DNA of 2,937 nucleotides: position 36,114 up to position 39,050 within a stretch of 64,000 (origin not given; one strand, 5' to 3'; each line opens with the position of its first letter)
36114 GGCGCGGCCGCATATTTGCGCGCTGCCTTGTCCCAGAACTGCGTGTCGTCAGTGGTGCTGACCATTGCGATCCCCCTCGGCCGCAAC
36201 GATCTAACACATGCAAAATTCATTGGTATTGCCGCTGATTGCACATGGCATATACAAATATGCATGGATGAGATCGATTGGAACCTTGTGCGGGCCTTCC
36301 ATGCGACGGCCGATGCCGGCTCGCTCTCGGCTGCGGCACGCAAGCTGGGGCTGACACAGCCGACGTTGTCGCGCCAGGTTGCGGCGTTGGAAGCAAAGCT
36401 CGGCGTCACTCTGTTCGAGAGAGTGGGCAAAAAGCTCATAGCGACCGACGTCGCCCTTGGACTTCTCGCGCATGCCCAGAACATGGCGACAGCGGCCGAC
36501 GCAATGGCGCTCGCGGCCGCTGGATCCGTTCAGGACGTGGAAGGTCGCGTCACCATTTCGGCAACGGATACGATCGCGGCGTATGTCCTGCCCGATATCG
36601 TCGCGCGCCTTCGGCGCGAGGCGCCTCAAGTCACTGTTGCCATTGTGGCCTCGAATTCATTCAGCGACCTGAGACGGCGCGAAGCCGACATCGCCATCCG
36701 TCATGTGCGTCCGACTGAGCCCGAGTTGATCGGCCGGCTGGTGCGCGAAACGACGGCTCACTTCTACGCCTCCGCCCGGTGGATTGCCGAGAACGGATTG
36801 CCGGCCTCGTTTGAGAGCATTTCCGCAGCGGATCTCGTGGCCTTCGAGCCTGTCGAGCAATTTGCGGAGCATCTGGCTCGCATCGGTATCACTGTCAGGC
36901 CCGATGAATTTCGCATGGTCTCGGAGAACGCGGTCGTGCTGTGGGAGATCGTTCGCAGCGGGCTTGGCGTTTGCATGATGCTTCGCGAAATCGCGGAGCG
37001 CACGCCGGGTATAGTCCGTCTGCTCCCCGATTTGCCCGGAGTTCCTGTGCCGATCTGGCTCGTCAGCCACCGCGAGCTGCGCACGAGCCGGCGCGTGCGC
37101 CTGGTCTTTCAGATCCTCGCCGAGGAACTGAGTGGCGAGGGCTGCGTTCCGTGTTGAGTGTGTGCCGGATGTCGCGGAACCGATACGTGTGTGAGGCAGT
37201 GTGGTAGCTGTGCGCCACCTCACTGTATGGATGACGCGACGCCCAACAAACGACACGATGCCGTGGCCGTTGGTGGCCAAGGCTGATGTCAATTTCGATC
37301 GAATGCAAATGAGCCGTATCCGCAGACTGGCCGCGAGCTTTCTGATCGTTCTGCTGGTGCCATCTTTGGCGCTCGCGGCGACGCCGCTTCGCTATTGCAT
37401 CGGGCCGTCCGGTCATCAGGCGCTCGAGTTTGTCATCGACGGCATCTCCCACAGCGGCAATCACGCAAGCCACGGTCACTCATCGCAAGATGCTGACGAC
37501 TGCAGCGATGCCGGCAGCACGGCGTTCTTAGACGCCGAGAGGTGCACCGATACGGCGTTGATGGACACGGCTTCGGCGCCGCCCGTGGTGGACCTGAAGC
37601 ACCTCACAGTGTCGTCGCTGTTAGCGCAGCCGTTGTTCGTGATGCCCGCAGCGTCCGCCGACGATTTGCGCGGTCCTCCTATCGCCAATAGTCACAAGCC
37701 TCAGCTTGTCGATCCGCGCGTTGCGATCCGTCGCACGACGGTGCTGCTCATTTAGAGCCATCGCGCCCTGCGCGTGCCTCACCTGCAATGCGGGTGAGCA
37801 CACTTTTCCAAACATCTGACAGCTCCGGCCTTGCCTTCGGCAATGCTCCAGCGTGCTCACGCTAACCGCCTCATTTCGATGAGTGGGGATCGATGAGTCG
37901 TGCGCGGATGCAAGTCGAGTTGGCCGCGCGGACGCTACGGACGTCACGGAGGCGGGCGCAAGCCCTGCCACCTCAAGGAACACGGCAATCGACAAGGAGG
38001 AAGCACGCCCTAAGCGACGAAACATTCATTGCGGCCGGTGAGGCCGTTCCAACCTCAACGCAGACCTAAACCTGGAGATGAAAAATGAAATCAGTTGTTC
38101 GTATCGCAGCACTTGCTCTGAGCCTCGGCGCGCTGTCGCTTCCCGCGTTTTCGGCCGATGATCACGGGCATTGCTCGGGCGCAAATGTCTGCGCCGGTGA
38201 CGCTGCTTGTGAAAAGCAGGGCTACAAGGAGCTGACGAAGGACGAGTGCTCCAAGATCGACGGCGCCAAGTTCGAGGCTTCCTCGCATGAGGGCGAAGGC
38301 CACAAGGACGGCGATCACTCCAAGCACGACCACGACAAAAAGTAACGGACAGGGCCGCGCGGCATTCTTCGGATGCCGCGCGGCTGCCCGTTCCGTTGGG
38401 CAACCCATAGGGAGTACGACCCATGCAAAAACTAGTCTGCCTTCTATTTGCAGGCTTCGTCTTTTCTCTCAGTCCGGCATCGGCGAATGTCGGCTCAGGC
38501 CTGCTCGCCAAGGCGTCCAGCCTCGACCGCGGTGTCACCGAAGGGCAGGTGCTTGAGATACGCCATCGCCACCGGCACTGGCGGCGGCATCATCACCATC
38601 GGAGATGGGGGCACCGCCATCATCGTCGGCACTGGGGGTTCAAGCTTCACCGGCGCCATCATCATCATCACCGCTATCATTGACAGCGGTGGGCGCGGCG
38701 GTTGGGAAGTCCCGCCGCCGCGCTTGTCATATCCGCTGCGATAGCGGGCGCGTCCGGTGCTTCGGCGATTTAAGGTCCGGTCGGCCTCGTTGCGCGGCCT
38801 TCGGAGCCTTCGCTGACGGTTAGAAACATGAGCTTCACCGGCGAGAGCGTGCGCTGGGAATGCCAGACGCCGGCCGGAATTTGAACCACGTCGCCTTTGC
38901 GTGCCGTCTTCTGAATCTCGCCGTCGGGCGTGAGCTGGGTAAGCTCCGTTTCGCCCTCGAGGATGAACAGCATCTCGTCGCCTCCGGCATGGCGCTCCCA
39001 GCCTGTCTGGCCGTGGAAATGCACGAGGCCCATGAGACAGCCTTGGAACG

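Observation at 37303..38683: Compact locus of three secreted Cys/His-rich small proteins next to a LysR regulator and siderophore-uptake genes: candidate undescribed periplasmic metal-handling module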

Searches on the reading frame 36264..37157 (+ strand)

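Call 4: search_protein_families(library=ncbifam, proteins=[window:36264-37157:+], max_evalue=1)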
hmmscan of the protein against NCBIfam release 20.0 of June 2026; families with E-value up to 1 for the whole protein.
window:36264-37157:+ (297 aa): 58 families (the best 25 are shown)
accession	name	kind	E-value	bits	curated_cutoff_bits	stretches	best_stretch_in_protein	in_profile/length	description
NF040786.1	LysR_Sec_metab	equivalog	1.6e-26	93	250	1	5-146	2-146/298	selenium metabolism-associated LysR family transcriptional regulator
NF008352.0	PRK11139.1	subfamily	3.3e-26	92.1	288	1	7-287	9-290/305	transcriptional regulator GcvA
NF040888.1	trans_reg_YafC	equivalog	4e-26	91.6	470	1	10-288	9-292/293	DNA-binding transcriptional regulator YafC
TIGR03339.1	phn_lysR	subfamily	1.1e-24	87.2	341.1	1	9-195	2-188/279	aminoethylphosphonate catabolism associated LysR family transcriptional regulator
TIGR03418.1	chol_sulf_TF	equivalog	8.4e-22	77.5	324.8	1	6-193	3-188/291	choline sulfate utilization transcriptional regulator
NF040889.1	trans_reg_YeiE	equivalog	2e-20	73.2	480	1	10-279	9-280/288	DNA-binding transcriptional regulator YeiE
NF008095.0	PRK10837.1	subfamily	2.6e-20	72.8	281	1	10-281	9-282/290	LysR family transcriptional regulator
NF045990.1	TransRegCbbRRhodb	equivalog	6e-19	68.2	450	1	2-158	4-164/304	LysR family regulator CbbR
NF008239.0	PRK11013.1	equivalog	3.7e-17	62.3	288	1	2-132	2-132/309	LysR family transcriptional regulator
NF053705.1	TransRegGltCGpos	equivalog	4.1e-17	62.4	350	1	9-146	6-146/300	glutamate biosynthesis transcriptional regulator GltC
NF011673.1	PRK15092.1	equivalog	7.4e-17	61.4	530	1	4-261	11-257/293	transcriptional regulator LrhA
NF008416.0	PRK11242.1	equivalog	1e-16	61.2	277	1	9-250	6-252/300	transcriptional regulator CynR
NF009325.0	PRK12680.1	equivalog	1e-16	61.2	482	1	12-239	9-244/327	LysR family transcriptional regulator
TIGR02424.1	TF_pcaQ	equivalog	1.1e-16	60.6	303.8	1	9-156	8-156/300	pca operon transcription factor PcaQ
NF009327.0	PRK12684.1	subfamily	1.4e-16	60.7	402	1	20-145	18-147/313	CysB family HTH-type transcriptional regulator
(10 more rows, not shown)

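Call 5: search_protein_families(library=pfam, proteins=[window:36264-37157:+], max_evalue=1)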
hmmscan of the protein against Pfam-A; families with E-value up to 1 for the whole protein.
window:36264-37157:+ (297 aa): 10 families
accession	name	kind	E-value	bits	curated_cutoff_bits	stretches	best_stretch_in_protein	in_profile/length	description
PF03466.25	LysR_substrate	-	5.5e-27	94.9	28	1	91-289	3-208/209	LysR substrate binding domain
PF00126.33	HTH_1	-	5.7e-20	71.5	26.6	1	6-62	1-57/60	Bacterial regulatory helix-turn-helix protein, lysR family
PF12840.13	HTH_20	-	0.0015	18.9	27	1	8-44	9-44/51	Helix-turn-helix domain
PF13404.12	HTH_AsnC-type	-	0.0018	18.5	27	1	1-43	1-42/42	AsnC-type helix-turn-helix domain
PF12802.13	MarR_2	-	0.033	14.8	27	1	20-45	22-47/61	MarR family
PF09339.16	HTH_IclR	-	0.038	14.2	22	1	8-43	8-43/52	IclR helix-turn-helix domain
PF13412.12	HTH_24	-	0.063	13.3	21.9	1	2-44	2-43/48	Winged helix-turn-helix DNA-binding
PF02954.25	HTH_8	-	0.11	12.7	22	1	18-37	18-37/42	Bacterial regulatory protein, Fis family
PF13556.12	HTH_30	-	0.14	12.4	27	1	18-50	12-44/59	PucR C-terminal helix-turn-helix domain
PF18024.7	HTH_50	-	0.24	11.6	27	0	20-39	25-44/50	Helix-turn-helix domain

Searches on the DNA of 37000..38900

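Call 62: search_rna_families(source=window, start=37000, end=38900, threshold=evalue, max_evalue=1)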
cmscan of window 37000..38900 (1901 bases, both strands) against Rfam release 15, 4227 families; matches with E-value up to 1: 0.
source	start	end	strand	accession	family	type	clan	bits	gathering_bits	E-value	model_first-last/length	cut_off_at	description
